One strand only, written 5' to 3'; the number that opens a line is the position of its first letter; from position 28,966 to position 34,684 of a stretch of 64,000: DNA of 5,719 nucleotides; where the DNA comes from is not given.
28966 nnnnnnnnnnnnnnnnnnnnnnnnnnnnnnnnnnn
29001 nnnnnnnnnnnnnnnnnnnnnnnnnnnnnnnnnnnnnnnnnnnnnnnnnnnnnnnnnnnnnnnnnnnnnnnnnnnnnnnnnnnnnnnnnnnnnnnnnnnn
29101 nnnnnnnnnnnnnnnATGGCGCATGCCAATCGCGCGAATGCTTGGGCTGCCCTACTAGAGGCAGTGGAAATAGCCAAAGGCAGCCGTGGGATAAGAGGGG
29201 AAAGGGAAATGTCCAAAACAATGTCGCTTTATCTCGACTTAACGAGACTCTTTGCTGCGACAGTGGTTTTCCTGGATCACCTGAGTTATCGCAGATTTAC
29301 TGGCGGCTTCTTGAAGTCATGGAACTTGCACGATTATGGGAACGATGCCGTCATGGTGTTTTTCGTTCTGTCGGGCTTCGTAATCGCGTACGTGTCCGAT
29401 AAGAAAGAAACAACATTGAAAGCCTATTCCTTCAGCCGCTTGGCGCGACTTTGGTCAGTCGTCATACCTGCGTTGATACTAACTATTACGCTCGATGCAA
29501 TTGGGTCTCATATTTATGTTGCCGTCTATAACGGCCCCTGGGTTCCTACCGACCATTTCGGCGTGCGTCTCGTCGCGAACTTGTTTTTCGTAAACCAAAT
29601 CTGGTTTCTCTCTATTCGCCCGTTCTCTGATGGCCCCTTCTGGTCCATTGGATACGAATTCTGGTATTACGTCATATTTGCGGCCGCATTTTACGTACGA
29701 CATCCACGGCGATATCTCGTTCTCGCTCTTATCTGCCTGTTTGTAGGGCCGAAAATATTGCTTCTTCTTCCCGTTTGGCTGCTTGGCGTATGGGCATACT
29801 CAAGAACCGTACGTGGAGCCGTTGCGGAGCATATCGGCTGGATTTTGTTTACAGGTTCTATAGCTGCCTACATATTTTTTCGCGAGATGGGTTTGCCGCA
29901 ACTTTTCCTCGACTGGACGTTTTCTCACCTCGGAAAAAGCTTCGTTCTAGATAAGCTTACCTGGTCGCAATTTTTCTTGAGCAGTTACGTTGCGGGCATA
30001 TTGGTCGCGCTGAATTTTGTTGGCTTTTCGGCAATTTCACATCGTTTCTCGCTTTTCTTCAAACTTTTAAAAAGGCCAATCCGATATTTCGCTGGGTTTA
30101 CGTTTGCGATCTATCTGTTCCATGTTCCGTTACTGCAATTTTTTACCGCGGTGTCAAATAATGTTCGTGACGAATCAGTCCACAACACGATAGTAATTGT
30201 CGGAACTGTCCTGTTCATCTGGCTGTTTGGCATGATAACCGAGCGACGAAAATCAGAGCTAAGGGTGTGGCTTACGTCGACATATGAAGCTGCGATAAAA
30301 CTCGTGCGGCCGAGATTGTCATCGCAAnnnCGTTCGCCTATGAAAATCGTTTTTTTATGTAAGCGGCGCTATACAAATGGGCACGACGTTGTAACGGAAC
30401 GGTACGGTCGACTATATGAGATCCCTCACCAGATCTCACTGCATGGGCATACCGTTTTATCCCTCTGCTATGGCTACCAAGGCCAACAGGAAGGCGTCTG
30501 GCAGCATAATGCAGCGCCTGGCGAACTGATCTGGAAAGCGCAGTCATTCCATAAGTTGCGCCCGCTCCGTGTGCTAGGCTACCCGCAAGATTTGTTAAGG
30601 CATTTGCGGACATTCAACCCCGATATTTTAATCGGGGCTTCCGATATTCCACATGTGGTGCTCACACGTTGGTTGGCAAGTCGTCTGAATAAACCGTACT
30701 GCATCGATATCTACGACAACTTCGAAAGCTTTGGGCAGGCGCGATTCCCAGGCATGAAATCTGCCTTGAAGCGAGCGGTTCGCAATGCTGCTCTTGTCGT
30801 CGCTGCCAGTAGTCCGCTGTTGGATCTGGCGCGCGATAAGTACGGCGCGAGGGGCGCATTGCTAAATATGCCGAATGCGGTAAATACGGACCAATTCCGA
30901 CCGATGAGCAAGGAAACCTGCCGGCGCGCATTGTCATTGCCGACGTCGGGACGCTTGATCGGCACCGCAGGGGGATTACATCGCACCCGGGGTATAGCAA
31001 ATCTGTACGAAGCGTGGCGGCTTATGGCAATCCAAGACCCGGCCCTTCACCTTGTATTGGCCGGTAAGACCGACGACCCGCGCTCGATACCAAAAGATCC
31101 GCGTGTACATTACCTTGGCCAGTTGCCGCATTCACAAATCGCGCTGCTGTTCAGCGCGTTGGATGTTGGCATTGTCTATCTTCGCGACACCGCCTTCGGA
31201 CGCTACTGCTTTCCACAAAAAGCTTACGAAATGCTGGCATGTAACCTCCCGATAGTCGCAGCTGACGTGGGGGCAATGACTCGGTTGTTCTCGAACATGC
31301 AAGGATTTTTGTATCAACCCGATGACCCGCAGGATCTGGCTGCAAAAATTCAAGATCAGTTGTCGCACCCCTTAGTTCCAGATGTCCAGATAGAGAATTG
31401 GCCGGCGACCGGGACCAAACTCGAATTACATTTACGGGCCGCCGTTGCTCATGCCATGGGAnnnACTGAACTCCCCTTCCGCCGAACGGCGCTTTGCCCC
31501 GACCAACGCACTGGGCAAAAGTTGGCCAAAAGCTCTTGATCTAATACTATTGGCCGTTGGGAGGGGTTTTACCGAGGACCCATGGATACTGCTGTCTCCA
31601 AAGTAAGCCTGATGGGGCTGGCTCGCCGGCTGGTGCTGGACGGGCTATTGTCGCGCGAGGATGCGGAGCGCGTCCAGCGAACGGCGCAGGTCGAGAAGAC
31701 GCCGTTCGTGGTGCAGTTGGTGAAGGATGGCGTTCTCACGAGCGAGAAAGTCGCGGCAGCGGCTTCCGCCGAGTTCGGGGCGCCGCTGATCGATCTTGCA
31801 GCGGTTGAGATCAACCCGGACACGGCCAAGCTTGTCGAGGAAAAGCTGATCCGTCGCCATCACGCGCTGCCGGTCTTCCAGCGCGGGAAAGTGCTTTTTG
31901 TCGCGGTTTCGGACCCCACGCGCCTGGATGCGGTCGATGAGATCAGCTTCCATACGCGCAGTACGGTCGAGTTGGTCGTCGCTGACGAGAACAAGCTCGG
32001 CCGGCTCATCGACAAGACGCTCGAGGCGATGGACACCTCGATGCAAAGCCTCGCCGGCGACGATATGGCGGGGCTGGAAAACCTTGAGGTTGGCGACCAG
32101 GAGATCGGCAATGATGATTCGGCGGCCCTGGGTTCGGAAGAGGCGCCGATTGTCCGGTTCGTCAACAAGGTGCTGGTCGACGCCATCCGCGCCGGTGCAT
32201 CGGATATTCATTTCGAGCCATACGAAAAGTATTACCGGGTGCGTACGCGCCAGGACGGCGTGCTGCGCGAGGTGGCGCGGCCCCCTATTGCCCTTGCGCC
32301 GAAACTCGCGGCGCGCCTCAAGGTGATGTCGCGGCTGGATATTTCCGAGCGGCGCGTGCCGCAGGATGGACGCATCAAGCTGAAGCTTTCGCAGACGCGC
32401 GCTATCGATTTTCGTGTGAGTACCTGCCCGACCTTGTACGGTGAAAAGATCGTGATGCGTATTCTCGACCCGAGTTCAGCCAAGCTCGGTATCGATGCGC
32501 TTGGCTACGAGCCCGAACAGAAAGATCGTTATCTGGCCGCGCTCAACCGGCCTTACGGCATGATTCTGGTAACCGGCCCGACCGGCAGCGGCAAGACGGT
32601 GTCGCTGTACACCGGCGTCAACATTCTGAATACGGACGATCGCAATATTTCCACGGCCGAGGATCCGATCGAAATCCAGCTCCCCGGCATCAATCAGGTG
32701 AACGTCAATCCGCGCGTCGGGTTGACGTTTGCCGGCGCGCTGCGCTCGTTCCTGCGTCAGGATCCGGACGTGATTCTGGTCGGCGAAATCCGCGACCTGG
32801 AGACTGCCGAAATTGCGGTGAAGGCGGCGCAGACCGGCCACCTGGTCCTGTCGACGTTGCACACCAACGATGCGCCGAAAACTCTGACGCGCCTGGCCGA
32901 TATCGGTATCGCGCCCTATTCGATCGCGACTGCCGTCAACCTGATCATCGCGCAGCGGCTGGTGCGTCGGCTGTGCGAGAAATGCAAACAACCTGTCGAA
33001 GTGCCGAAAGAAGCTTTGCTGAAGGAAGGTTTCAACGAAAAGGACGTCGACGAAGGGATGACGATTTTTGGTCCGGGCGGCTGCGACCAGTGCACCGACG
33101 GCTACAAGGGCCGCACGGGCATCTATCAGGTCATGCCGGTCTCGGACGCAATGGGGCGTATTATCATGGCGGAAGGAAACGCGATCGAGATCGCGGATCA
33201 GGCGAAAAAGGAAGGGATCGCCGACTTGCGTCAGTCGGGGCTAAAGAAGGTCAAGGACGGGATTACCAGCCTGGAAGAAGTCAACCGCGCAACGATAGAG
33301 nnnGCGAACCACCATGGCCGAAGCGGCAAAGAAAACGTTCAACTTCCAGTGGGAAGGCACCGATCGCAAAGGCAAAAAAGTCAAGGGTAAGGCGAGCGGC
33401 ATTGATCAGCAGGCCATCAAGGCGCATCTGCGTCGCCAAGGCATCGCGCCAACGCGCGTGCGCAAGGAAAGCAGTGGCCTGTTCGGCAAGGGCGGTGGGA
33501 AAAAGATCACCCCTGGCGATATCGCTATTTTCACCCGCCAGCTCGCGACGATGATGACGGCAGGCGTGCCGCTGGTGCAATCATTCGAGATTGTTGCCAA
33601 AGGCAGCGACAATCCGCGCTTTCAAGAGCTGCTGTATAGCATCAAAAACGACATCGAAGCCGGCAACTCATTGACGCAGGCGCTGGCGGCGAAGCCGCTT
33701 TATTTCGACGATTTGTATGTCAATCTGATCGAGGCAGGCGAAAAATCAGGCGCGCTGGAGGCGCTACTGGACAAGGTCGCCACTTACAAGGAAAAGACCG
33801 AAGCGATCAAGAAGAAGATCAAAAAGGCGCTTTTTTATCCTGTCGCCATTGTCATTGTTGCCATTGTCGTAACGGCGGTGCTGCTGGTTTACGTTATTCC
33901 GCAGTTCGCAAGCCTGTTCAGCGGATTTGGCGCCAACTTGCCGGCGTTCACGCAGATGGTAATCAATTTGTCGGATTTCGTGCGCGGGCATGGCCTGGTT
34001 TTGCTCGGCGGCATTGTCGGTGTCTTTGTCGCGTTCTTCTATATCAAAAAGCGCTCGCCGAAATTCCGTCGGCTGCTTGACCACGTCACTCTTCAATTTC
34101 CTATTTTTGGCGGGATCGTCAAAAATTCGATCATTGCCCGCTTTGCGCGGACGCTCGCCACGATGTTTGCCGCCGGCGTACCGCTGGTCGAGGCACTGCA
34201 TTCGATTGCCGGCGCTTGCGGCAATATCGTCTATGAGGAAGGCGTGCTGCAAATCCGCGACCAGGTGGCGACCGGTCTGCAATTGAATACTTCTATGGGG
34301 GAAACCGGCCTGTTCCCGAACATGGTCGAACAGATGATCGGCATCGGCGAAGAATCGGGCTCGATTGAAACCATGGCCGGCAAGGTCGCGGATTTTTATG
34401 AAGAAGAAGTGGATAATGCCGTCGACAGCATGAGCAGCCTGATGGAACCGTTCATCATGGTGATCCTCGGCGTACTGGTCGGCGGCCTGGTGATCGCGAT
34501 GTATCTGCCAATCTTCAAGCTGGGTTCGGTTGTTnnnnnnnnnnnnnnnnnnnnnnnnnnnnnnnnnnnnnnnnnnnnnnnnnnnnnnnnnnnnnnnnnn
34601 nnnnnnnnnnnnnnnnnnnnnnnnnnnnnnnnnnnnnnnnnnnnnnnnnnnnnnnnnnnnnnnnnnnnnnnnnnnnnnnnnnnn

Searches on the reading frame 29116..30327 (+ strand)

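Call 74: search_protein_families(library=pfam, proteins=[window:29116-30327:+], max_evalue=0.00001)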
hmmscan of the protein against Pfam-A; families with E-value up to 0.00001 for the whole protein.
window:29116-30327:+ (404 aa): 1 family
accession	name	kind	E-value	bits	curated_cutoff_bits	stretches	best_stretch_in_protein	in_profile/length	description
PF01757.29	Acyl_transf_3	-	1.7e-20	73.8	31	1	39-372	3-325/326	Acyltransferase domain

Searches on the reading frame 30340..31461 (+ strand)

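Call 74: search_protein_families(library=pfam, proteins=[window:30340-31461:+], max_evalue=0.00001)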
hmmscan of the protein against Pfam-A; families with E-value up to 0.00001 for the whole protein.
window:30340-31461:+ (374 aa): 5 families
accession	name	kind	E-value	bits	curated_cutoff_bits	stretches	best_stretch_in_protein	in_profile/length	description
PF13692.12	Glyco_trans_1_4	-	3.7e-16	60.1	27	1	205-341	2-140/142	Glycosyl transferases group 1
PF00534.26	Glycos_transf_1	-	2.6e-13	50.3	26.4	1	191-344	2-159/172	Glycosyl transferases group 1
PF13579.12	Glyco_trans_4_4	-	1.3e-08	35.7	29.7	1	35-172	17-150/158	Glycosyl transferase 4-like domain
PF13439.12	Glyco_transf_4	-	1.3e-08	35.5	28.5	1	35-184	18-169/170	Glycosyltransferase Family 4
PF13524.12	Glyco_trans_1_2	-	3.5e-07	30.7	25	1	234-344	13-115/144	Glycosyl transferase-like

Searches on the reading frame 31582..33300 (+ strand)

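Call 74: search_protein_families(library=pfam, proteins=[window:31582-33300:+], max_evalue=0.00001)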
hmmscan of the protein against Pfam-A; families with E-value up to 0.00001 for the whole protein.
window:31582-33300:+ (573 aa): 2 families
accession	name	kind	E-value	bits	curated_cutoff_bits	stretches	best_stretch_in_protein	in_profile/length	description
PF00437.27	T2SSE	-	6.5e-152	505.9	24.9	1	186-569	4-370/370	Type II/IV secretion system protein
PF05157.20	MshEN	-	2.6e-20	72.7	23.1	1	65-146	1-83/90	MshEN domain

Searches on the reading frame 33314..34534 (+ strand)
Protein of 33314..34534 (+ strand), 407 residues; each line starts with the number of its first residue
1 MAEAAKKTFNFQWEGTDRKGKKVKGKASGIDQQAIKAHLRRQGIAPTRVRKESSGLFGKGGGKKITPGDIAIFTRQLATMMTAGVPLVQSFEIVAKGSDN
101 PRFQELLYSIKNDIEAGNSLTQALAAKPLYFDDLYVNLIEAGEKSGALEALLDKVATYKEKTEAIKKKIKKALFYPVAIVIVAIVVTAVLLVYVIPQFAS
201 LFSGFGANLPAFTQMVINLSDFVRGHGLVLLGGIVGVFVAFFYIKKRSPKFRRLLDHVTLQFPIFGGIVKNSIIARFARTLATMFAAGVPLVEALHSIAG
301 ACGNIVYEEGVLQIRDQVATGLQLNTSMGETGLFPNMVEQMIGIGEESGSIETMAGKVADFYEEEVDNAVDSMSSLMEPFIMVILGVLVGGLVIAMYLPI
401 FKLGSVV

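Call 74: search_protein_families(library=pfam, proteins=[window:33314-34534:+], max_evalue=0.00001)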
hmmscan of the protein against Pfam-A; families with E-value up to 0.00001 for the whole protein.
window:33314-34534:+ (407 aa): 1 family
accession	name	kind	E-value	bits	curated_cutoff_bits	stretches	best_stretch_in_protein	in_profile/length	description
PF00482.28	T2SSF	-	3.3e-64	214.9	25.2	2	73-196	1-125/125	Type II secretion system (T2SS), protein F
